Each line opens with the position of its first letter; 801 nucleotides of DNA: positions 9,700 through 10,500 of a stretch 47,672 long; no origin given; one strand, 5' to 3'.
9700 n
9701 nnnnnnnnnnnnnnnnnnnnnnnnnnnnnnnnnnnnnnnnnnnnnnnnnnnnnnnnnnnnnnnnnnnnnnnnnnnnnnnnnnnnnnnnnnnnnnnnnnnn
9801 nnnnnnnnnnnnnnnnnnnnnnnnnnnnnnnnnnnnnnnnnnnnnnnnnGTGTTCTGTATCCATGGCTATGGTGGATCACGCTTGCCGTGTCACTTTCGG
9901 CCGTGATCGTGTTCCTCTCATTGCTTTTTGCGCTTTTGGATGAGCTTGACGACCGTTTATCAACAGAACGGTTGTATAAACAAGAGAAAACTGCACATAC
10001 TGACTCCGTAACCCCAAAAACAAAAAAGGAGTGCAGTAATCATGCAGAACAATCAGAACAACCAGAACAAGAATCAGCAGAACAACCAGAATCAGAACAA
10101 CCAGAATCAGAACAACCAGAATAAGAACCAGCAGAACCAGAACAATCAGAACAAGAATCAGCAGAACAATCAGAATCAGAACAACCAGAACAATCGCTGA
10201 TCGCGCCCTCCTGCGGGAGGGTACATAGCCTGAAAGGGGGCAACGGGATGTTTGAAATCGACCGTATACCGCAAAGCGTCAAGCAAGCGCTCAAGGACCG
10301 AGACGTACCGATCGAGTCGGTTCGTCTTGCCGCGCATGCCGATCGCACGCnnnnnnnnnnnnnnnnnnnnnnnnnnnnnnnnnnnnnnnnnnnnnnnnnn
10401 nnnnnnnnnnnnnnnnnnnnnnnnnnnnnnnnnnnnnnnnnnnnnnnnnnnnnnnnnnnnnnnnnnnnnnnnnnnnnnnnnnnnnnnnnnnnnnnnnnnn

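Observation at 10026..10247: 52-codon Asn/Gln-only ORF inside a T-poor 15-nt repeat, 48 nt upstream of a paired ABC exporter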

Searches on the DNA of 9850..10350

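Call 28: search_rna_families(source=window, start=9850, end=10350, threshold=evalue, max_evalue=5)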
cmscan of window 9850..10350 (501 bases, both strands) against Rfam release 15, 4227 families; matches with E-value up to 5: 2.
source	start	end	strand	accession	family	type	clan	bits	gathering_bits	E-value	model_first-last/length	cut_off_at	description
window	10142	10210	+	RF01675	CrcZ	Gene; sRNA;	-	14.8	95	0.078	1-398/398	no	Pseudomonas sRNA CrcZ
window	10058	10108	+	RF01675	CrcZ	Gene; sRNA;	-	11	95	1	1-398/398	no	Pseudomonas sRNA CrcZ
